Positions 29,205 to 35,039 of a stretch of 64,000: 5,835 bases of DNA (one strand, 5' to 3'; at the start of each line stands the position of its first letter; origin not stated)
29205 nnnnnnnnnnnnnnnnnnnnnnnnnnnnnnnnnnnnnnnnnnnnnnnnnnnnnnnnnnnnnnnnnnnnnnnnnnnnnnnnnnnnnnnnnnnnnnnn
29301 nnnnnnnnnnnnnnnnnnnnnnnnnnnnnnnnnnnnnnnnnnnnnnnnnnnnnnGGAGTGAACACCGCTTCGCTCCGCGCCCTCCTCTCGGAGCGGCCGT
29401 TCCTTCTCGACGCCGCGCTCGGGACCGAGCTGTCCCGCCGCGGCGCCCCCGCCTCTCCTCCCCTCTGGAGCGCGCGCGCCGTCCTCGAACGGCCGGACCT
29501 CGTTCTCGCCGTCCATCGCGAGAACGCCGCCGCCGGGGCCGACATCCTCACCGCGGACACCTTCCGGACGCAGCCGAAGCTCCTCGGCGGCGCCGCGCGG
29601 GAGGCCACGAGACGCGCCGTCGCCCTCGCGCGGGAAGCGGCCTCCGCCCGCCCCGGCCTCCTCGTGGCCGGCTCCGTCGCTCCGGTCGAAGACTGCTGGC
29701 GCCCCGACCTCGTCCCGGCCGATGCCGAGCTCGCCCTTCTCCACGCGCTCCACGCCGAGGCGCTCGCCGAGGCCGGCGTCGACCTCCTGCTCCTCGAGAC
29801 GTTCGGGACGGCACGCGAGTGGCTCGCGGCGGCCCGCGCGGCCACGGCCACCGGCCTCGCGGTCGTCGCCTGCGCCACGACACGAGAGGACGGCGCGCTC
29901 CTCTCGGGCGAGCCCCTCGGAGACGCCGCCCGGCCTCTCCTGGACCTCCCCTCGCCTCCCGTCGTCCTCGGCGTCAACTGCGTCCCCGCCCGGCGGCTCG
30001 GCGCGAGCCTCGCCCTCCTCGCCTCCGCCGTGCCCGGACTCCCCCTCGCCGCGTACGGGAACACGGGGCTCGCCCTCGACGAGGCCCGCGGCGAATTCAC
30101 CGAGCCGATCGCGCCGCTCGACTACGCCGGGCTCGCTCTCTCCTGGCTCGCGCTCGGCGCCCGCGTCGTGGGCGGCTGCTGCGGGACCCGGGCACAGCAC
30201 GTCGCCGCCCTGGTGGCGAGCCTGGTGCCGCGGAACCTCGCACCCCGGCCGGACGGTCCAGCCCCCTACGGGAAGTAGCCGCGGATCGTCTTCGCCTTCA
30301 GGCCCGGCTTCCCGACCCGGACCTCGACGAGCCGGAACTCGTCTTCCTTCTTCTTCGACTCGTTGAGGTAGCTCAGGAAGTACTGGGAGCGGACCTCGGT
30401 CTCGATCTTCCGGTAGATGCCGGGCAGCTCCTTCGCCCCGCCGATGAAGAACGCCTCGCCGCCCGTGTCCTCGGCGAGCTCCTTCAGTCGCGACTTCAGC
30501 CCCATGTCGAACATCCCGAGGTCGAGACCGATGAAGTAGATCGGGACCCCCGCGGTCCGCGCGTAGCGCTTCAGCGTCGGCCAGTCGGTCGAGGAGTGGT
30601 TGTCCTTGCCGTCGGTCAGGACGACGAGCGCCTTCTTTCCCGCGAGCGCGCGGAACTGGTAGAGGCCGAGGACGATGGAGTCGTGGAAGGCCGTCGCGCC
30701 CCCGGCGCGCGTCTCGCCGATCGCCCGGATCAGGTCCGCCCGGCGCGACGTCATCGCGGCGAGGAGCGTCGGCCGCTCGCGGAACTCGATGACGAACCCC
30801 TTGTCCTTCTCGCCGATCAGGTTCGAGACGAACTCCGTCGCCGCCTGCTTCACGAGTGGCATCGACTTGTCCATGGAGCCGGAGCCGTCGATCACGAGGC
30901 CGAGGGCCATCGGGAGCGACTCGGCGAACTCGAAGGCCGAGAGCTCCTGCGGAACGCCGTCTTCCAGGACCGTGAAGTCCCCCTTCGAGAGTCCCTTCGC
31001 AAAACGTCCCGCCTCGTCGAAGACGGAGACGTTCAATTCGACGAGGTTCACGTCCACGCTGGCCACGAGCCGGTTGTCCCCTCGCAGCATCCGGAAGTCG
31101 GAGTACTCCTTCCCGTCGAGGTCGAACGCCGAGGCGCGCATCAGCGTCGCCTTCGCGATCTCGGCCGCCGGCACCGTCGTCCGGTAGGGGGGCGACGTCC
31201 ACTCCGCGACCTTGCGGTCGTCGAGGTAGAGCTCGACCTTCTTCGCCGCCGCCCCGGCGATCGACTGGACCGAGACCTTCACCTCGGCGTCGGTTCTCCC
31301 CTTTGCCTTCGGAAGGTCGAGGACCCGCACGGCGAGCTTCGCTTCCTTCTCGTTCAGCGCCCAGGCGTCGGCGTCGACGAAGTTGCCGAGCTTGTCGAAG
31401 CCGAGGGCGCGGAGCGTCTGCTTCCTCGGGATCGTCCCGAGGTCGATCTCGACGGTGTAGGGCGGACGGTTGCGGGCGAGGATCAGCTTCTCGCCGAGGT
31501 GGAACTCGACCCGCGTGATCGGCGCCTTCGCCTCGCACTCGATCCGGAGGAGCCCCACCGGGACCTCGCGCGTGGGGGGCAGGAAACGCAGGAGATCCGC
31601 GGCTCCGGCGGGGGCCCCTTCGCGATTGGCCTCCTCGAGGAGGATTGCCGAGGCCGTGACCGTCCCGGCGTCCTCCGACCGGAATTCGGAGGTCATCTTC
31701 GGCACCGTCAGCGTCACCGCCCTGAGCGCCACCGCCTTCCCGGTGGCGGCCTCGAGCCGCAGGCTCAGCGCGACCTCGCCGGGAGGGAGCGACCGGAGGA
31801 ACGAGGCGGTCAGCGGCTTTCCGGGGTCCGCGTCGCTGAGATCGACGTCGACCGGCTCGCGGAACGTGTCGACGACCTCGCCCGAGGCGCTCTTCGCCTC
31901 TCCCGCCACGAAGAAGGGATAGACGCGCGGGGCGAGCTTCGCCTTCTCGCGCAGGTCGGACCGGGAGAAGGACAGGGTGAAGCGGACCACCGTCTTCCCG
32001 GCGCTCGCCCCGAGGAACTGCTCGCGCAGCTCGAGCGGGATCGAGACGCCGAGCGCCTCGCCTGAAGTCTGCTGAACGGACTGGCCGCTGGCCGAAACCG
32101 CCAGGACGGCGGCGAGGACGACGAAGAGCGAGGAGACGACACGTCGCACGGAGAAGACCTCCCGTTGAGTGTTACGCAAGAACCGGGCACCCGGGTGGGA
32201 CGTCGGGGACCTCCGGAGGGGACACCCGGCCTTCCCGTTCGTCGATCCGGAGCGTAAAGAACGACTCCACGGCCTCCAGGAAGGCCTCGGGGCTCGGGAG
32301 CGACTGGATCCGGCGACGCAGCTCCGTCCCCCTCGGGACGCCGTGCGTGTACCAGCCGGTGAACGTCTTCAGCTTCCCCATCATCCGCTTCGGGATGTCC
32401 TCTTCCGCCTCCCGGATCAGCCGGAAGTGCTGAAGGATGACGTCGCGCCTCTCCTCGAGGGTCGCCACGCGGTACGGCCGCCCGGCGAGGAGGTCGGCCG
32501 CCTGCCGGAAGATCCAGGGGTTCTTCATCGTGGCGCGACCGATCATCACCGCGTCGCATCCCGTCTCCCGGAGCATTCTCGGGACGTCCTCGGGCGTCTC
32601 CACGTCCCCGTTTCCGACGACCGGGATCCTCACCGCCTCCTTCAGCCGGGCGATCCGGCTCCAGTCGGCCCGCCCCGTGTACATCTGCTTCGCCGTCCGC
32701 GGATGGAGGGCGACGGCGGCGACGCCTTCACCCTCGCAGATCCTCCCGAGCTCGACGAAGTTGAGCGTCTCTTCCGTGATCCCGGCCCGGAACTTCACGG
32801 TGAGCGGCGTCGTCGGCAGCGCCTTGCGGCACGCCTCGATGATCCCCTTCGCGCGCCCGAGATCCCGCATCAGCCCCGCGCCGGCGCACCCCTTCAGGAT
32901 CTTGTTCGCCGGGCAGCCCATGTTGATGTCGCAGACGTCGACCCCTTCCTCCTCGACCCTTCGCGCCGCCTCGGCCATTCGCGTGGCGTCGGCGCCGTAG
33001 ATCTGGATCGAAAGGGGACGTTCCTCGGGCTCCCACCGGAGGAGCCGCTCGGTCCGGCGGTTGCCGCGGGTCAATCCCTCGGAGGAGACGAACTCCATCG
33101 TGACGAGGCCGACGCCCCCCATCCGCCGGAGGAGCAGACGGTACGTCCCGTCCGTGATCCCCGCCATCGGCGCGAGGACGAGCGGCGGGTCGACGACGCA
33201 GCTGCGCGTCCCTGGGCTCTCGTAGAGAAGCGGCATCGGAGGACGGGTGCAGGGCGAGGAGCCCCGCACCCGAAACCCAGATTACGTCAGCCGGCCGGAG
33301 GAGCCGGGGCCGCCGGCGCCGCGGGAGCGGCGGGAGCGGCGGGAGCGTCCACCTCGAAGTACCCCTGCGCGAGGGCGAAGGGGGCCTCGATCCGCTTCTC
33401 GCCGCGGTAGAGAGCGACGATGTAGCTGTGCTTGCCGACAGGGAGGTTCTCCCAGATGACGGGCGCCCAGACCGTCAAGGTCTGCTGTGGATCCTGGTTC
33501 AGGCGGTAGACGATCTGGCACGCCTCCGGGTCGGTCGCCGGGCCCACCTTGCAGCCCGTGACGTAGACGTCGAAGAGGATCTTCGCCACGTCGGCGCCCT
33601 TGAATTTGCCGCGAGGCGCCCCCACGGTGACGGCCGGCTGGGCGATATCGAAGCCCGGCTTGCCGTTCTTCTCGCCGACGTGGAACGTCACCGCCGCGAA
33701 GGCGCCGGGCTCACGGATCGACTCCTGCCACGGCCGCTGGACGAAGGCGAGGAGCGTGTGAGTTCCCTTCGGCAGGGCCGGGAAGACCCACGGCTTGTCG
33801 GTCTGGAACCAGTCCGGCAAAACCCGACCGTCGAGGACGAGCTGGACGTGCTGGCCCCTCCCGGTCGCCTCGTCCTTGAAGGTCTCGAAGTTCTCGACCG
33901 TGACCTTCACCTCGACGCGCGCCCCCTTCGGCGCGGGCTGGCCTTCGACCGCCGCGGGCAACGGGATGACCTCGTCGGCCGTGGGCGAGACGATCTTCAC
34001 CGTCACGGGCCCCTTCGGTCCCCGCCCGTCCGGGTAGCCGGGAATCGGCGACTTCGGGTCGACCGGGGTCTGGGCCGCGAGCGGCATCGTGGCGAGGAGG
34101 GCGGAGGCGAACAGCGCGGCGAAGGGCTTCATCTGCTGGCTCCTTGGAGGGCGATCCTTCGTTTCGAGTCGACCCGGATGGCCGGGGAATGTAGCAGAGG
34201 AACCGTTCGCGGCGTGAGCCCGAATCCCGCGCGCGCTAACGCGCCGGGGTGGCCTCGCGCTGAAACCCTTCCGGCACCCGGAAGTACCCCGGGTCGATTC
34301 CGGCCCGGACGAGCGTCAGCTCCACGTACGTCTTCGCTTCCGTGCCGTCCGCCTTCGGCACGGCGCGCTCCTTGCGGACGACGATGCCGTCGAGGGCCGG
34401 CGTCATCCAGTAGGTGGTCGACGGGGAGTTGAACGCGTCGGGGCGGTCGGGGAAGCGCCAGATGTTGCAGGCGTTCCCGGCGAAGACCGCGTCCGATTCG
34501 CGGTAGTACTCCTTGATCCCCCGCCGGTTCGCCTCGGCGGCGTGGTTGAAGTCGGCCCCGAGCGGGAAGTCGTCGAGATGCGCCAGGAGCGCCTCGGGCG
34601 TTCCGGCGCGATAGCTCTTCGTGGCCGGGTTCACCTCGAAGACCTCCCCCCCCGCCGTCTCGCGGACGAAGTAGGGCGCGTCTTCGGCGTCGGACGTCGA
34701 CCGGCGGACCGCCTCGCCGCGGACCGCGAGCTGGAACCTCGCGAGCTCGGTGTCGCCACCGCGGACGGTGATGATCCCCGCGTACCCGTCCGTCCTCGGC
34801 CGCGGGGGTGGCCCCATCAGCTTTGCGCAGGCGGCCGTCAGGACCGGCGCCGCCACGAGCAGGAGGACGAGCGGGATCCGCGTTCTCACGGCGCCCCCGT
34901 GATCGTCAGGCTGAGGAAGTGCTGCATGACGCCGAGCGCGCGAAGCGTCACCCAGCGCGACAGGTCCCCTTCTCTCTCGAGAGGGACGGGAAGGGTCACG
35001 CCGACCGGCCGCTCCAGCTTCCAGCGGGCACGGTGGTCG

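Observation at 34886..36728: Gene with about 13 perfect 48-bp tandem repeats encoding an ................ unit, with a 1-nt indel that switches frame inside the array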

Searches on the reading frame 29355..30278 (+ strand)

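Call 35: search_protein_families(library=pfam, proteins=[window:29355-30278:+], max_evalue=0.001)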
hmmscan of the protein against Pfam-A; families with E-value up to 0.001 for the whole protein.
window:29355-30278:+ (307 aa): 1 family
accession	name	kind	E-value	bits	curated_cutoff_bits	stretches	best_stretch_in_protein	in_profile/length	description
PF02574.22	S-methyl_trans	-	1.9e-49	169.5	22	1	17-288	2-281/283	Homocysteine S-methyltransferase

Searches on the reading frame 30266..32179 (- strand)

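Call 9: search_protein_families(library=pfam, proteins=[window:30266-32179:-], max_evalue=0.01)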
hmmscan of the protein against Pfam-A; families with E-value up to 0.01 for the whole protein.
window:30266-32179:- (637 aa): 3 families
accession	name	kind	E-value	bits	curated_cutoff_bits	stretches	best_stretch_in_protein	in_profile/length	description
PF00092.34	VWA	-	5.9e-12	46.6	23.8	1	428-579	4-162/174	von Willebrand factor type A domain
PF13519.12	VWA_2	-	2.2e-08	35.1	27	1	428-524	3-106/107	von Willebrand factor type A domain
PF17957.7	Big_7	-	1.1e-06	29.6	24.1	1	298-340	18-60/70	Bacterial Ig domain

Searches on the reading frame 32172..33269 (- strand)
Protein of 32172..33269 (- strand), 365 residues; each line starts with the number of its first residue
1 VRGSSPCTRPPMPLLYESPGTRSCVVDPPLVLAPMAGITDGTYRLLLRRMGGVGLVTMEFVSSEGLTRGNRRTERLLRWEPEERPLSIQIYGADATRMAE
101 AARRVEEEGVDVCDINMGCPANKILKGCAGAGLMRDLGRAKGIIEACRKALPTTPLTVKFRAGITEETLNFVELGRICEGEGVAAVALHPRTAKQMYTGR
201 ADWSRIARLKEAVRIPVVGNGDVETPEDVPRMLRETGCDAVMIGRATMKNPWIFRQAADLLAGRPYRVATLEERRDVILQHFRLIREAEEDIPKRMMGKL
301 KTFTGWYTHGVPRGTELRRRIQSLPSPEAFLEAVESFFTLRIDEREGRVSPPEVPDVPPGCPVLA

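Call 9: search_protein_families(library=pfam, proteins=[window:32172-33269:-], max_evalue=0.01)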
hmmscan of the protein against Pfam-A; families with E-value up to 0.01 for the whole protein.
window:32172-33269:- (365 aa): 3 families
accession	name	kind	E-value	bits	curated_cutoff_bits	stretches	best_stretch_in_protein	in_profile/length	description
PF01207.24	Dus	-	1.1e-75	255.1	20.4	1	32-335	2-303/311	Dihydrouridine synthase (Dus)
PF01180.27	DHO_dh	-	0.00061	19.5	27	0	206-258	230-284/291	Dihydroorotate dehydrogenase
PF00977.27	His_biosynth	-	0.002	18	23.6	1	203-260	62-118/228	Histidine biosynthesis protein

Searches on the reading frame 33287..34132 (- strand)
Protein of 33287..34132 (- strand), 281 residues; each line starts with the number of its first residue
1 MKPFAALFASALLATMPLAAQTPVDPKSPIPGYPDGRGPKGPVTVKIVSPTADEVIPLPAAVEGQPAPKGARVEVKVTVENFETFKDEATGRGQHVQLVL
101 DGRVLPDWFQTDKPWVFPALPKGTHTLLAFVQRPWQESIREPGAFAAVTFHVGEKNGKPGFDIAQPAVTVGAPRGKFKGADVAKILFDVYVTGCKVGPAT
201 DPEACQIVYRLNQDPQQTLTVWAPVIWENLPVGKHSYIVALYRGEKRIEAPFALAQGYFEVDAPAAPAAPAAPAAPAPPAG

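Call 8: search_protein_families(library=ncbifam, proteins=[window:33287-34132:-], max_evalue=0.1)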
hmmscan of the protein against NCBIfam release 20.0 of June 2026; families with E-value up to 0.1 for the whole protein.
window:33287-34132:- (281 aa): 0 families

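Call 9: search_protein_families(library=pfam, proteins=[window:33287-34132:-], max_evalue=0.01)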
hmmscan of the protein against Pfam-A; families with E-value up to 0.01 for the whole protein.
window:33287-34132:- (281 aa): 0 families
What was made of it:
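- On Terpenoid cyclase / prenyltransferase-type alpha/alpha toroid superfamily: There is no hit for the window protein (calls 8, 9).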

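Call 47: find_encoding_contigs(protein=window:33287-34132:-, flank=10000, max_places=4)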
Protein window:33287-34132:- (281 aa): no gene with exactly this product is on record in the collection.

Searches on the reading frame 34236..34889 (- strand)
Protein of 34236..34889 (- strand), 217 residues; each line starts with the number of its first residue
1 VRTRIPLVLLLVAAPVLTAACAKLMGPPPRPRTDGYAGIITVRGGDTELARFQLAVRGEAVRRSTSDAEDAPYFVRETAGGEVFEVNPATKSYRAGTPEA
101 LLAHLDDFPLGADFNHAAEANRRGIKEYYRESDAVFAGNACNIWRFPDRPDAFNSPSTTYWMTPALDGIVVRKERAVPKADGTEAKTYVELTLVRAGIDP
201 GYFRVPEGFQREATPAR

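Call 8: search_protein_families(library=ncbifam, proteins=[window:34236-34889:-], max_evalue=0.1)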
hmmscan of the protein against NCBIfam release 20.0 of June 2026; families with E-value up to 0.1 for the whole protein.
window:34236-34889:- (217 aa): 0 families

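Call 9: search_protein_families(library=pfam, proteins=[window:34236-34889:-], max_evalue=0.01)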
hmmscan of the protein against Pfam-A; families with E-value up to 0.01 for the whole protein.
window:34236-34889:- (217 aa): 0 families
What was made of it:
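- On LolA/LolB-superfamily lipid-binding proteins (downstream gene 34236..34889): There is no Pfam or NCBIfam sequence hit (calls 8, 9), and ligand binding is untested.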

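Call 58: find_homologous_proteins(query=window:34236-34889:-, max_evalue=0.001)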
Query window:34236-34889:- (217 aa): 82 proteins with E <= 0.001 among 972 candidates.
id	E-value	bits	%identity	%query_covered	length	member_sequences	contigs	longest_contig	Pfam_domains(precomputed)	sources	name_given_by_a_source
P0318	1.9e-129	448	92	100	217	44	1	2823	-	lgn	-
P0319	4.9e-124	430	88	100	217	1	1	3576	-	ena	-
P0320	1.5e-123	428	88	100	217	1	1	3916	-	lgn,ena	-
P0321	7.1e-122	423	88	100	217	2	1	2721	-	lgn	-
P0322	2.9e-118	411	82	100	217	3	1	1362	-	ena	-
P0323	7.6e-118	410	84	100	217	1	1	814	-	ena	-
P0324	1.8e-116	405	85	99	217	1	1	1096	-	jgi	jgi:hypothetical protein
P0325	2.1e-116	405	81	100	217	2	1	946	-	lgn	-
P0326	2.4e-115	402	80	100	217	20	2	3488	-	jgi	jgi:hypothetical protein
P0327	3.9e-115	401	83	100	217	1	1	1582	-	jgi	jgi:hypothetical protein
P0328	8.1e-113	393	81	100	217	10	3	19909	-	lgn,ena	-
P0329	6.1e-112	391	80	100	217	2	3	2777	-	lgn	-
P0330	8.4e-111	387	80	100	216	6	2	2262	-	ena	-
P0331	7.2e-108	377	76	100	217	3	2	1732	-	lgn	-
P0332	1.1e-107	377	77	100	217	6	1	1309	-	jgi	jgi:hypothetical protein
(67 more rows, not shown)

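Call 67: predict_structure(alignment_id=A2)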
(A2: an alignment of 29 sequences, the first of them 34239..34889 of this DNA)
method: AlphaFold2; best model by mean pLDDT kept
length: 217 residues; sequences in the alignment: 29
mean_pLDDT: 86.4   pTM: 0.77
mean pLDDT of the five models: 86.4, 75.1, 70.2, 64.7, 61.9
residues with pLDDT >= 90: 144; 70-90: 38; 50-70: 24; < 50: 11
segments of 3 or more residues with pLDDT < 50: 1-3, 20-23
pLDDT, mean of each block of 10 residues (from residue 1): 50 52 53 87 96 96 96 96 97 96 92 91 87 84 92 91 92 95 95 93 96 72
secondary structure, 60 per line:
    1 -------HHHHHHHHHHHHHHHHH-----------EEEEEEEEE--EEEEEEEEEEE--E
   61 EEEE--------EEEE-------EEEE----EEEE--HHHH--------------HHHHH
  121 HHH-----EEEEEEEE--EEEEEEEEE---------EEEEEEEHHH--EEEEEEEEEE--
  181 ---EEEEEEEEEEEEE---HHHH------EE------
elements in order: H8-24 E36-44 E47-57 E60-64 E73-76 E84-87 E92-95 H98-101 H116-123 E129-136 E139-147 E157-163 E169-178 E184-196 H200-203

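Call 69: fold_search(model_id=the predicted structure, library=pdb)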
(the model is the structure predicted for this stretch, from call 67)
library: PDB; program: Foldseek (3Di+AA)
matches with E <= 10: 1273; with E <= 0.001: 60
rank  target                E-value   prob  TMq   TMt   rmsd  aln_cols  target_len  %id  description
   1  7z6w                  9.3e-08  1.00  0.41  0.46   7.2       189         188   12  Complex of E. coli LolA and lipoprotein (released 2022-09-07)
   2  8chx_A                1.3e-07  1.00  0.41  0.46   6.8       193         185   11  Structure and function of LolA from Vibrio cholerae (released 2023-06-21)
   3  2w7q_A                1.8e-07  1.00  0.37  0.40  10.3       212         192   15  Structure of Pseudomonas aeruginosa LolA (released 2009-12-29)
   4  6e8n_A                2.4e-07  1.00  0.43  0.49   7.9       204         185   17  Crystal structure of glycosylated human EPDR1 (released 2019-01-23)
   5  8orn_A                3.2e-07  1.00  0.36  0.41   8.7       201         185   14  Crystal structure of Xanthomonas campestris pv. campestris LolA-LolB complex (released 2023-07-05)
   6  1ua8                  3.5e-07  1.00  0.37  0.44   7.8       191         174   12  Crystal structure of the lipoprotein localization factor, LolA (released 2003-07-15)
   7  6jla_B                3.7e-07  1.00  0.43  0.49   7.7       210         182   17  Crystal structure of a mouse ependymin related protein (released 2020-03-04)
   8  8v1k_A                4.3e-07  1.00  0.37  0.42   7.7       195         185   11  Crystal structure of outer membrane lipoprotein carrier protein (LolA) from Francisella tularensis (released 2023-11-29)
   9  4ki3_D                6.6e-07  1.00  0.37  0.43   7.6       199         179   13  1.70 Angstrom resolution crystal structure of outer-membrane lipoprotein carrier protein (lolA) from Yersinia pestis C (released 2013-05-15)
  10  7zgn_A                7.8e-07  1.00  0.36  0.17   7.6       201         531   14  Plant/insect N-glycan active PNGase (released 2022-09-07)
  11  6jla_D                9.2e-07  1.00  0.44  0.49   7.4       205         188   17  Crystal structure of a mouse ependymin related protein (released 2020-03-04)
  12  4ki3_I                9.2e-07  1.00  0.35  0.40   8.1       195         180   14  1.70 Angstrom resolution crystal structure of outer-membrane lipoprotein carrier protein (lolA) from Yersinia pestis C (released 2013-05-15)
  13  6f3z_B                9.7e-07  1.00  0.40  0.45   6.9       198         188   12  Complex of E. coli LolA and periplasmic domain of LolC (released 2018-07-25)
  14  6jl9                  1.4e-06  1.00  0.46  0.52   6.6       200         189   14  Crystal structure of a frog ependymin related protein (released 2019-07-10)
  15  2zpc                  1.4e-06  1.00  0.36  0.40   8.3       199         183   14  Crystal structure of the R43L mutant of LolA in the closed form (released 2008-08-05)
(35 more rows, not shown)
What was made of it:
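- On LolA/LolB-superfamily lipid-binding proteins (downstream gene 34236..34889): Foldseek PDB top hits are LolA, LolB, EPDR1, RseB and LprG, at E 9e-8 to 1e-4 and probability 1.0 (calls 67, 69).
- The neighbouring lipoprotein has a LolA fold, E about 1e-7 (calls 67, 69).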
